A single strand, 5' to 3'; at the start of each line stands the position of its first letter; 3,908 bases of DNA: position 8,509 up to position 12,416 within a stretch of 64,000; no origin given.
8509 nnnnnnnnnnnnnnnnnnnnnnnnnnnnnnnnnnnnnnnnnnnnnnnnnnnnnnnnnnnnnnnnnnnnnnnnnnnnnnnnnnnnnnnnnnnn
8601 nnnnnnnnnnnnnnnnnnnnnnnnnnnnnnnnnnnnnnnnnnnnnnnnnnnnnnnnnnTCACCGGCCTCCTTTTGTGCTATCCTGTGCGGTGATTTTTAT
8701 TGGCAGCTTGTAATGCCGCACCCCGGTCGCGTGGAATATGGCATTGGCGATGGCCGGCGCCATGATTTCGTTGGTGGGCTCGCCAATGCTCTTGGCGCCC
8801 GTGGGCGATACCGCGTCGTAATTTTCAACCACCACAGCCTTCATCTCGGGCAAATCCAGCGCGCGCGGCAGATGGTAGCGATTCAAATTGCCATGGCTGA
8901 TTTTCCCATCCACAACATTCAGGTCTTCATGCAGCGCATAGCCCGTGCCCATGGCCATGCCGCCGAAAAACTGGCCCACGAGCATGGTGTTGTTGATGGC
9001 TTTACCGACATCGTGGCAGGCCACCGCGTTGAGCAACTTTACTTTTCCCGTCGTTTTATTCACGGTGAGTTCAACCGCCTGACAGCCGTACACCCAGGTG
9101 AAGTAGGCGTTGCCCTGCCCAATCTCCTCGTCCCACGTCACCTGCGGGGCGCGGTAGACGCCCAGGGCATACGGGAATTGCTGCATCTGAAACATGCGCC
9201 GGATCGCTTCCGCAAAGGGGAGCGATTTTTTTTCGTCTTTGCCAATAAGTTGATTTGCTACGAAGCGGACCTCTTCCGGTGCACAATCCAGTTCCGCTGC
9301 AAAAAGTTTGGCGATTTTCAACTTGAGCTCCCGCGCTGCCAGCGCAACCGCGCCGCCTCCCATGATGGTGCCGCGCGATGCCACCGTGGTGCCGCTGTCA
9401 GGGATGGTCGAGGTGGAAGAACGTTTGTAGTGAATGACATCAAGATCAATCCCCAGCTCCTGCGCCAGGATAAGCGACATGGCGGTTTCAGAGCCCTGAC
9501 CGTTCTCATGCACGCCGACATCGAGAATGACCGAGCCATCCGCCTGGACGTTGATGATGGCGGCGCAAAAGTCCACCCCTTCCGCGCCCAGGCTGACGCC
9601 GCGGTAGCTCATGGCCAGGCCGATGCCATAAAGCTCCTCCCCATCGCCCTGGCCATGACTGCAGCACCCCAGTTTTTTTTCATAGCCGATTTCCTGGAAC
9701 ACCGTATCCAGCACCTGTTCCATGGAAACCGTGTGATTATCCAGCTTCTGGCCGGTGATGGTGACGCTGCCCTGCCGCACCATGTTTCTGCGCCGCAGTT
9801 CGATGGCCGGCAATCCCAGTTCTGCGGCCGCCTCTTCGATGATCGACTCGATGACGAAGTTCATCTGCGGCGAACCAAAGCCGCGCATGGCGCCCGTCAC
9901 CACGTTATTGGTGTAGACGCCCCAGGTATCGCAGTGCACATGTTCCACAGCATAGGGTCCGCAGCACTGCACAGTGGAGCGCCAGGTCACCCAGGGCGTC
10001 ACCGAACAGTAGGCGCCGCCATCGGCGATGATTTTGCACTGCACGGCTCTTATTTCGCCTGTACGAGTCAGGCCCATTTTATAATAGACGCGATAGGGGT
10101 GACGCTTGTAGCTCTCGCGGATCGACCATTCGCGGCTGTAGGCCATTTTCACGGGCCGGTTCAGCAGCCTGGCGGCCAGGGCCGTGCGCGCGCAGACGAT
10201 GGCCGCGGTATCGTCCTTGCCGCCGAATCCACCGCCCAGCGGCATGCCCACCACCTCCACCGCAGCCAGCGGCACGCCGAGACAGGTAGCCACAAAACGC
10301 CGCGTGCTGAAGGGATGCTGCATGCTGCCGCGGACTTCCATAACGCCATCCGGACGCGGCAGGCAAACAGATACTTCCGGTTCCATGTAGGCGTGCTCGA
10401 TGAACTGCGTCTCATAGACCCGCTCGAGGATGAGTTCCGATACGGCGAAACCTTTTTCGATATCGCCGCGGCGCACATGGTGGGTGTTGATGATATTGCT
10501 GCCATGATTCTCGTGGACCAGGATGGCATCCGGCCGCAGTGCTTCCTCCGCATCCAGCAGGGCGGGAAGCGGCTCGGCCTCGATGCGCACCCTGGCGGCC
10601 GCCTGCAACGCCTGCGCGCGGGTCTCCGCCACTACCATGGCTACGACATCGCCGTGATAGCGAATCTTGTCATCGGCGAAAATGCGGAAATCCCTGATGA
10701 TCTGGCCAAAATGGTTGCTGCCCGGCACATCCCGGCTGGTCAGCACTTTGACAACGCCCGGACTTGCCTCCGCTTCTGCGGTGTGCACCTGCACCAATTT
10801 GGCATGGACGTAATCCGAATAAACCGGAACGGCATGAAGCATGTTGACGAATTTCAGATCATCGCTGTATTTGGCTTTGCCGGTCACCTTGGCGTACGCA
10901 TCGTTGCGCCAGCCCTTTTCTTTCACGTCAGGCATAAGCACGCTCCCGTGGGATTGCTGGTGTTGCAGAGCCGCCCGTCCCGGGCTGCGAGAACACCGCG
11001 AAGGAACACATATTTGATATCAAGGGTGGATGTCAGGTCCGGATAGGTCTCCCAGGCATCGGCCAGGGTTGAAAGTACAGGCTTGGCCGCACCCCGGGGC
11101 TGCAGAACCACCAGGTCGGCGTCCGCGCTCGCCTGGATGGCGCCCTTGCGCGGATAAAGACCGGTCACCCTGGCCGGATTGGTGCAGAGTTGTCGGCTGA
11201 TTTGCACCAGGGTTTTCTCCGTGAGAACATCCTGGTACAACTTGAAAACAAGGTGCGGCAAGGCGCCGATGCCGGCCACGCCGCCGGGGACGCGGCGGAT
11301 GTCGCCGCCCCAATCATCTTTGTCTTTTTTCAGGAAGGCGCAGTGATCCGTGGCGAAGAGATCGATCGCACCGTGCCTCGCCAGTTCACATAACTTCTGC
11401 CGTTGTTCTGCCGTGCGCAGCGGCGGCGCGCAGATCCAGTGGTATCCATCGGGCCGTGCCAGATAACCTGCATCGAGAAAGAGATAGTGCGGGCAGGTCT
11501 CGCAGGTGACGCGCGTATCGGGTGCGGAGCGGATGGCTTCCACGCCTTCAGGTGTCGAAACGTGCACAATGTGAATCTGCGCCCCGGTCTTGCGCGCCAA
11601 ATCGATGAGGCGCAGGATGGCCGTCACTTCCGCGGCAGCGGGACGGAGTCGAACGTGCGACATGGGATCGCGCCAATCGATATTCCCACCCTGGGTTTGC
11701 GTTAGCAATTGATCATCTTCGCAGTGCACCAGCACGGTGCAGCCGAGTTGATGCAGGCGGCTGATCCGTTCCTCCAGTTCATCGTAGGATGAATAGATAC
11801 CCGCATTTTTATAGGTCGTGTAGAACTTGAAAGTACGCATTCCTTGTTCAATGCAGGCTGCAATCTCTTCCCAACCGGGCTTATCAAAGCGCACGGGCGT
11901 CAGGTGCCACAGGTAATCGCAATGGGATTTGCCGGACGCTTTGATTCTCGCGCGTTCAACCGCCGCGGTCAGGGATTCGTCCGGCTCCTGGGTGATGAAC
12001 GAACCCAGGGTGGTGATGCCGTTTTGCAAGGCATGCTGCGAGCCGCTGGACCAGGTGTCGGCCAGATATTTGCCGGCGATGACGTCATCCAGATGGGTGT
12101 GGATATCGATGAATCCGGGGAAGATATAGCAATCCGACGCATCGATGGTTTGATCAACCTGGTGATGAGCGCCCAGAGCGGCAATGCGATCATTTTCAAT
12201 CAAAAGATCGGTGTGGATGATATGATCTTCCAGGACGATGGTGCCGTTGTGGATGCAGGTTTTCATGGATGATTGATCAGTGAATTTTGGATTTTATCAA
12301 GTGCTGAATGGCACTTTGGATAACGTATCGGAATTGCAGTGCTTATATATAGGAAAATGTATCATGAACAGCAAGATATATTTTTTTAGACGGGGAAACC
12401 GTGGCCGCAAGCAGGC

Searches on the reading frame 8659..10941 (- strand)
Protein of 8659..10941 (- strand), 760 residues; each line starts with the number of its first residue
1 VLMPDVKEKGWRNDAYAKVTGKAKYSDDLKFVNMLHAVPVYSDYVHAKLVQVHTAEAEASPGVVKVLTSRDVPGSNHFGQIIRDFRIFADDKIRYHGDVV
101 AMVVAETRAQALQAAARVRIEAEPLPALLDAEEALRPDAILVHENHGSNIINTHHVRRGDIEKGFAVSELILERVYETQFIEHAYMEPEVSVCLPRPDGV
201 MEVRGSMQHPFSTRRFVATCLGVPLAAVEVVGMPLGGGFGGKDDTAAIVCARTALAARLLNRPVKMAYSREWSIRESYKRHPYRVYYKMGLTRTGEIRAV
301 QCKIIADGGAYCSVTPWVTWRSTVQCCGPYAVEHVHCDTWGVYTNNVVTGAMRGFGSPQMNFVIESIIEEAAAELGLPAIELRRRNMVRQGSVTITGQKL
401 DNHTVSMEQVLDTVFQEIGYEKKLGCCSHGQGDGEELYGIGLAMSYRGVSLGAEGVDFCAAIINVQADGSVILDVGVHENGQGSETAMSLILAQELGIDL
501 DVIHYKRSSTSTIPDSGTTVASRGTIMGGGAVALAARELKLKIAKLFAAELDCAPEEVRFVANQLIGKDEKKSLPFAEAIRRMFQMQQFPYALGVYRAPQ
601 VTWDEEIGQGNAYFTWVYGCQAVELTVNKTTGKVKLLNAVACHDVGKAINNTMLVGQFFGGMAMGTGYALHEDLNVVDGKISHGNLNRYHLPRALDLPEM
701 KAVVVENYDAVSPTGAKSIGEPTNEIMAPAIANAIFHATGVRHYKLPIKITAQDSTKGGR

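Call 52: search_protein_families(library=pfam, proteins=[window:8659-10941:-], max_evalue=0.001)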
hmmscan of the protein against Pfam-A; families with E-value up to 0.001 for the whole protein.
window:8659-10941:- (760 aa): 3 families
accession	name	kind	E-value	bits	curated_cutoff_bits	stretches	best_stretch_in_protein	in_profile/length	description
PF02738.23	MoCoBD_1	-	4.7e-78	262.1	27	1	142-387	1-244/244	Molybdopterin cofactor-binding domain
PF20256.3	MoCoBD_2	-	1.2e-66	225.5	27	1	418-698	6-283/283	Molybdopterin cofactor-binding domain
PF01315.27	Ald_Xan_dh_C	-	6.3e-27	94.5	31.3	1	20-126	1-110/110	Aldehyde oxidase and xanthine dehydrogenase, a/b hammerhead domain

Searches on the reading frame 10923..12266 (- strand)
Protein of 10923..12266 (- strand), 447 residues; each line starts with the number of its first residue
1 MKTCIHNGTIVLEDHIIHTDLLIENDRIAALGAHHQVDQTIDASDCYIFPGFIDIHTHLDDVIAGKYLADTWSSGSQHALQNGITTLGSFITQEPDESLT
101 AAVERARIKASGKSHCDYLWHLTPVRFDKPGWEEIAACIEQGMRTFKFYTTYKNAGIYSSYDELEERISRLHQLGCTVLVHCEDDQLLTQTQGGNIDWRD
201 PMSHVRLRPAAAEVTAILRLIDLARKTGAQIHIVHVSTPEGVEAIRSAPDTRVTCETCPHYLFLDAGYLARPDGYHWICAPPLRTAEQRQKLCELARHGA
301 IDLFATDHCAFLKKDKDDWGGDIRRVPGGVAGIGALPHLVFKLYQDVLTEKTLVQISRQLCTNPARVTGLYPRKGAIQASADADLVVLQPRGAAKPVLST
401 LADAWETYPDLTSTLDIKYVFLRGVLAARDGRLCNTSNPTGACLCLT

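Call 52: search_protein_families(library=pfam, proteins=[window:10923-12266:-], max_evalue=0.001)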
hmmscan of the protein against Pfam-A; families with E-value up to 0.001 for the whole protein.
window:10923-12266:- (447 aa): 2 families
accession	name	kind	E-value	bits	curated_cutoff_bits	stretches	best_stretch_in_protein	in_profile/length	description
PF01979.26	Amidohydro_1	-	1.6e-19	70.8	25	1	47-424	1-342/345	Amidohydrolase family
PF07969.17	Amidohydro_3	-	2.3e-12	47.6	29.7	1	39-123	1-84/472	Amidohydrolase family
